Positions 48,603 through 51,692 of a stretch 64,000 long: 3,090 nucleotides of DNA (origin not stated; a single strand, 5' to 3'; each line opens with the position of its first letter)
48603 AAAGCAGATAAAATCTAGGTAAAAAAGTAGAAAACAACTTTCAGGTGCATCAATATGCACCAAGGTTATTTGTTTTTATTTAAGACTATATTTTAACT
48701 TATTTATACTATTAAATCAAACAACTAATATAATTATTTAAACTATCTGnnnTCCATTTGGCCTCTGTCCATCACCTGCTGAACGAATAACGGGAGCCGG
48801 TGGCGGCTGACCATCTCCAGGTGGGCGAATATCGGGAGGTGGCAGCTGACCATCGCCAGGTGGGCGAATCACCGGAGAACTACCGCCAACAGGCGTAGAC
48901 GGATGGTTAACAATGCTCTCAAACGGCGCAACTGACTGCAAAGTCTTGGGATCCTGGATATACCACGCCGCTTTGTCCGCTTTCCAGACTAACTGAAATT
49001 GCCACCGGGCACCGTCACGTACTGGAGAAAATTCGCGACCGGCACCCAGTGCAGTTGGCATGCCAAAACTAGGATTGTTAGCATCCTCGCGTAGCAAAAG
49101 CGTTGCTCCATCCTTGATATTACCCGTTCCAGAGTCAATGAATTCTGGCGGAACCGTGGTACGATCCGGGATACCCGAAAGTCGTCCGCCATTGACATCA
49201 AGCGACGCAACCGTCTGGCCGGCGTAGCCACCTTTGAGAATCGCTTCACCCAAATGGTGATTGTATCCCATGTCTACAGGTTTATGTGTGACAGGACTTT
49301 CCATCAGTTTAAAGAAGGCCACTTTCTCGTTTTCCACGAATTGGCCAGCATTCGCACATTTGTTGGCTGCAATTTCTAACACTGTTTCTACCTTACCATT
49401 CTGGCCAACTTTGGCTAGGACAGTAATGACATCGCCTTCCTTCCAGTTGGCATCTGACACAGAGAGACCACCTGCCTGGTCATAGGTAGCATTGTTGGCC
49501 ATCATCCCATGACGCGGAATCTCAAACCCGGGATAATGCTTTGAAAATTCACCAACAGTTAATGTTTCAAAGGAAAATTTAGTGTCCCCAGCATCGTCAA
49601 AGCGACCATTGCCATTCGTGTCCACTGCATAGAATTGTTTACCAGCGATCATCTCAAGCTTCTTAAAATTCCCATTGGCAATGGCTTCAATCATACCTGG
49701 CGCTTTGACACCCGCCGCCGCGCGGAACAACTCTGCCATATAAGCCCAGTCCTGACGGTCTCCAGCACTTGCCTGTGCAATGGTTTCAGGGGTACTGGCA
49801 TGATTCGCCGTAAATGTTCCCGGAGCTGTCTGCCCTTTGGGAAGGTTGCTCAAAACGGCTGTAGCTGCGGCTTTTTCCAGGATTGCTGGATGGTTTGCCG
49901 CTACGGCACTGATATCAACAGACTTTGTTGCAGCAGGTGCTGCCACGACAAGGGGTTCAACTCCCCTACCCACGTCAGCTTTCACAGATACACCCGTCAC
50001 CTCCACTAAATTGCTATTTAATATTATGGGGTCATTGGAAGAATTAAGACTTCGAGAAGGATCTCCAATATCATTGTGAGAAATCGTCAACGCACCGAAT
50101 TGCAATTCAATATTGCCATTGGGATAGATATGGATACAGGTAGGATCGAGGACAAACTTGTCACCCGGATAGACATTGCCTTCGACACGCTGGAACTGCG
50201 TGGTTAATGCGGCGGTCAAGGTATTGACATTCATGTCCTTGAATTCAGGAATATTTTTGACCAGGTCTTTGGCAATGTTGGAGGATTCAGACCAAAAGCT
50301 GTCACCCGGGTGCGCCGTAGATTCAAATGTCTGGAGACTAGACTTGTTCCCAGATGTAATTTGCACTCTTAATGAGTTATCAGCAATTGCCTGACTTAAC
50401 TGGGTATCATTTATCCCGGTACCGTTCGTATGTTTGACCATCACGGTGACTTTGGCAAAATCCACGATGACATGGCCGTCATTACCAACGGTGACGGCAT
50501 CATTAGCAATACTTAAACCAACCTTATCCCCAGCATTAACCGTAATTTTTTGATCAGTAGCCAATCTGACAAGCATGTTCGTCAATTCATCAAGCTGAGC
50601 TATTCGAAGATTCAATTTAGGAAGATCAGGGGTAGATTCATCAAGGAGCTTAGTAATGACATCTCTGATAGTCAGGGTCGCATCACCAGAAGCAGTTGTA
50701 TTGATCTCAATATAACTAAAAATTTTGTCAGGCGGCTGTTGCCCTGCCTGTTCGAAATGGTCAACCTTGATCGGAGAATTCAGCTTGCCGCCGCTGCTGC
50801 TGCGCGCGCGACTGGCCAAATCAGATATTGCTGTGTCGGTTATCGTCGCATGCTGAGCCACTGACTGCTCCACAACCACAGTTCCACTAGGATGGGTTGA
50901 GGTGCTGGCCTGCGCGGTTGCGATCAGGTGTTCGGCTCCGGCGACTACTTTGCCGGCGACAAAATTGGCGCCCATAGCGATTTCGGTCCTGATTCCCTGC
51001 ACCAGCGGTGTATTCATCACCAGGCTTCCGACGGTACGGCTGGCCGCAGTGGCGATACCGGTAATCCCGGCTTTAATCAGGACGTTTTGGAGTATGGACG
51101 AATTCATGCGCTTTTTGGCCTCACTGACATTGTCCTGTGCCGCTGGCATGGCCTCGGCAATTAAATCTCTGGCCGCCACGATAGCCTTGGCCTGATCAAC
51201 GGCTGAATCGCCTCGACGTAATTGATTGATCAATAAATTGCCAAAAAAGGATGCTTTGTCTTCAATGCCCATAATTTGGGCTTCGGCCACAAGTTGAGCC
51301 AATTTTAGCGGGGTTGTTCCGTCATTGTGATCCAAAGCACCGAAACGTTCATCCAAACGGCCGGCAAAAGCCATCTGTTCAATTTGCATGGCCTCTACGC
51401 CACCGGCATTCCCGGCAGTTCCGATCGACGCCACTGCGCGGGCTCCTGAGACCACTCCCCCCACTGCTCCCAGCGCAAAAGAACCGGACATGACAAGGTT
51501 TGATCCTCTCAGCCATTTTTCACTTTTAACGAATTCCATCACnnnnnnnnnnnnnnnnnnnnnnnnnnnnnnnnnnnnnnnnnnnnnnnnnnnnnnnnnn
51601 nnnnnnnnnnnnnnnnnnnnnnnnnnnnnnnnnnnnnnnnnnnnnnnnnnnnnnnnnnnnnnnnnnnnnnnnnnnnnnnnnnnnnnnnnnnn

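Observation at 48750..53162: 1470-aa orphan protein with no signal peptide, glycine-rich amphipathic segments and C-terminal PPGDGQ tandem repeats, encoded immediately upstream of the giant adhesin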

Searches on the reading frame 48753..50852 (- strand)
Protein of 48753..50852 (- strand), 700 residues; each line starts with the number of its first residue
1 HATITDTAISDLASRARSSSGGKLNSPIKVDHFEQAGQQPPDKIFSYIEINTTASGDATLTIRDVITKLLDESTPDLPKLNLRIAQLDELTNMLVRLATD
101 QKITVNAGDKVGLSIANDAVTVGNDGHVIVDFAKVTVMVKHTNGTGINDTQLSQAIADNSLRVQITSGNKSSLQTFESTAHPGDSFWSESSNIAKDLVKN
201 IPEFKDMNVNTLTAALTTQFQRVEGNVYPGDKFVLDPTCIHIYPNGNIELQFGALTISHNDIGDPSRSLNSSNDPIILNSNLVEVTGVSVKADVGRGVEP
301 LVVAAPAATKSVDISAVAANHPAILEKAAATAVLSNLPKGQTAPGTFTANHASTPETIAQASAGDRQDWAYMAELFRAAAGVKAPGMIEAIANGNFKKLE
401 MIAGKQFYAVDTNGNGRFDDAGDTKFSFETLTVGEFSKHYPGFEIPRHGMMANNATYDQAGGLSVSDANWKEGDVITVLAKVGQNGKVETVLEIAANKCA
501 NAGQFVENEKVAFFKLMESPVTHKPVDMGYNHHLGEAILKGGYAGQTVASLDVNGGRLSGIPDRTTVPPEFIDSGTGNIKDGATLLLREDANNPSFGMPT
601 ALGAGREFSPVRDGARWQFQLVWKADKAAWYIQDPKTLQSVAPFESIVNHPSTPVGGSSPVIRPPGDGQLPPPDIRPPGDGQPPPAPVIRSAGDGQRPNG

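Call 43: predict_structure(protein=window:48753-50852:-)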
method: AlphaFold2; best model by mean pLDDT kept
length: 700 residues; sequences in the alignment: 1
mean_pLDDT: 34.4   pTM: 0.20
mean pLDDT of the five models: 34.4, 30.8, 27.9, 27.4, 27.2
residues with pLDDT >= 90: 0; 70-90: 0; 50-70: 16; < 50: 684
segments of 3 or more residues with pLDDT < 50: 1-187, 202-204, 209-575, 577-663, 665-676, 678-700
pLDDT, mean of each block of 10 residues (from residue 1): 38 42 37 32 32 34 42 35 35 32 28 28 33 37 38 42 42 44 45 54 48 41 29 26 28 27 30 28 26 29 27 30 33 32 29 34 42 35 36 36 27 28 31 41 33 31 36 38 34 32 24 22 24 27 27 36 41 48 39 35 28 37 39 38 31 31 38 42 37 36
secondary structure, 60 per line:
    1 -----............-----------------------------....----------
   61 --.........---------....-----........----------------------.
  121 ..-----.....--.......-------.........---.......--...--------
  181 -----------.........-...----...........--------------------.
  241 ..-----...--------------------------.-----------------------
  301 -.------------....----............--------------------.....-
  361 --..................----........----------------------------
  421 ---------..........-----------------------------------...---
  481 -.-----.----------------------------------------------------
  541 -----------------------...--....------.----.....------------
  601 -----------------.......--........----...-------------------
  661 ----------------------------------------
elements in order (helices of 4 or more, strands of 3 or more residues): H6-17 E47-50 H63-71 E81-84 H90-97 E120-122 E128-132 E135-141 H149-157 E161-167 E170-172 H192-200 H209-219 E240-242 E248-250 H315-318 H323-334 H355-359 H363-380 H385-392 E430-432 H433-439 E475-477 E584-588 E618-624 E627-634 E639-641

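Call 57: fold_search(model_id=the predicted structure, library=pdb)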
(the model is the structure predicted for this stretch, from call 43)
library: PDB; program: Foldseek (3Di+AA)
matches with E <= 10: 48; with E <= 0.001: 0
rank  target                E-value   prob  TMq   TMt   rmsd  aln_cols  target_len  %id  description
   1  3s0y_A                2.2e+00  0.06  0.04  0.12  13.7        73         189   10  The crystal structure of the periplasmic domain of MotB (residues 64-256). (released 2012-03-14)
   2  4umw                  3.7e+00  0.07  0.06  0.06   7.9        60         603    8  CRYSTAL STRUCTURE OF A ZINC-TRANSPORTING PIB-TYPE ATPASE IN E2.PI STATE (released 2014-08-13)
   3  4umv                  4.8e+00  0.04  0.05  0.06  12.9        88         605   10  CRYSTAL STRUCTURE OF A ZINC-TRANSPORTING PIB-TYPE ATPASE IN THE E2P STATE (released 2014-08-13)
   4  4efr_C                5.4e+00  0.10  0.04  0.11   5.3        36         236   22  Bombyx mori lipoprotein 7 (crystal form II) at 2.50 A resolution (released 2012-08-29)
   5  3s0y_B                5.7e+00  0.08  0.03  0.14   2.7        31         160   13  The crystal structure of the periplasmic domain of MotB (residues 64-256). (released 2012-03-14)
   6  9epc_D                5.7e+00  0.03  0.04  0.04  12.0        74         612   18  Cryo-EM structure of the Plastid-encoded RNA polymerase from Sinapis alba (released 2025-06-18)
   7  7pq4_MODEL_1_A        5.7e+00  0.02  0.05  0.24  12.6        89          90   18  NMR Structure of RgpB C-terminal Domain (released 2022-09-28)
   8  3wyf_E                6.1e+00  0.14  0.04  0.20   2.6        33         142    9  Crystal structure of Xpo1p-Yrb2p-Gsp1p-GTP complex (released 2014-11-12)
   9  1yqf_C                6.1e+00  0.02  0.07  0.18  16.3       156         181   15  Hypothetical protein from leishmania major unknown function sequence homologue to human p32 protein (released 2005-02-22)
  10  3tu3_A                6.5e+00  0.04  0.03  0.16   3.5        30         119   20  1.92 Angstrom resolution crystal structure of the full-length SpcU in complex with full-length ExoU from the type III  (released 2012-05-23)
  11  5z4g_A                6.5e+00  0.02  0.04  0.18  16.8        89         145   20  Crystal structure of secretory abundant heat soluble protein 4 from Ramazzottius varieornatus (released 2018-04-11)
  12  8yqy_J                6.5e+00  0.01  0.04  0.03  21.1       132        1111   14  ASFV RNA polymerase-M1249L complex complete (released 2024-11-06)
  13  4efr_B                6.9e+00  0.08  0.04  0.12   3.2        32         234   19  Bombyx mori lipoprotein 7 (crystal form II) at 2.50 A resolution (released 2012-08-29)
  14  9bh5_CZ               6.9e+00  0.02  0.07  0.20  10.9       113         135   12  High-resolution C. elegans 80S ribosome structure - class 1 (released 2024-09-04)
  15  8i9p_CC               6.9e+00  0.00  0.04  0.08  43.9       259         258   12  Cryo-EM structure of a Chaetomium thermophilum pre-60S ribosomal subunit - State Mak16 (released 2023-05-17)
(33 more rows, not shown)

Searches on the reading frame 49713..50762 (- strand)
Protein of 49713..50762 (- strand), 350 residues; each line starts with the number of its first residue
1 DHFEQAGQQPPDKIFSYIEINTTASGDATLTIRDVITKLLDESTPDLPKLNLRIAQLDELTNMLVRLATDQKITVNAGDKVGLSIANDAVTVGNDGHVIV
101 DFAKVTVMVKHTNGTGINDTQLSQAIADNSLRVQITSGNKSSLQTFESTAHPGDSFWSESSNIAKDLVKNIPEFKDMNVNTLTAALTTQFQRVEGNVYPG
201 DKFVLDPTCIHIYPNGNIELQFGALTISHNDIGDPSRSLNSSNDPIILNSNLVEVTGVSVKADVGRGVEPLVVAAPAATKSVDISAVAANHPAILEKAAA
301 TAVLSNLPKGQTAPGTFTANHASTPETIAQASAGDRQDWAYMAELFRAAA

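Call 79: search_solved_structures(query=window:49713-50762:-, max_evalue=10)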
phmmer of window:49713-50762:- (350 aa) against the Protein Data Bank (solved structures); distinct sequences matched with E-value up to 10: 1.
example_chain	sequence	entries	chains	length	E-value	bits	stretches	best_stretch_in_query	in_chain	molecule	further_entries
5xf9_B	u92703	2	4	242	1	11.5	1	224-277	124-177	NAD-reducing hydrogenase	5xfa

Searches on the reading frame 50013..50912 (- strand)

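Call 29: search_protein_families(library=pfam, proteins=[window:50013-50912:-], max_evalue=5)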
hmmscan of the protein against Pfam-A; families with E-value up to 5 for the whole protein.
seq(300 aa): 1 family
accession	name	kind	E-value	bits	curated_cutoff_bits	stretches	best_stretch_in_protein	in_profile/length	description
PF20579.4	LapA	-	0.032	15.1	27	1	111-177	31-92/99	LapA domain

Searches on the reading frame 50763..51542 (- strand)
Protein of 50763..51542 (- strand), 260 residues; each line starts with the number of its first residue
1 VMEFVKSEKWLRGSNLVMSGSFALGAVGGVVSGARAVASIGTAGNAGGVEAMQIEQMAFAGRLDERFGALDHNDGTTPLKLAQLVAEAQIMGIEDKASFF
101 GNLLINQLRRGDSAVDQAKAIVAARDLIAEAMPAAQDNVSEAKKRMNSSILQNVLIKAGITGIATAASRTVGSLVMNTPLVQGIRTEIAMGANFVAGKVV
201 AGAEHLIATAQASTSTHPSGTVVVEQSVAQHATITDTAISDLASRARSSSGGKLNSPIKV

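Call 78: search_solved_structures(query=window:50763-51542:-, max_evalue=10)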
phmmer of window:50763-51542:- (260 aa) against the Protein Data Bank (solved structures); distinct sequences matched with E-value up to 10: 0.
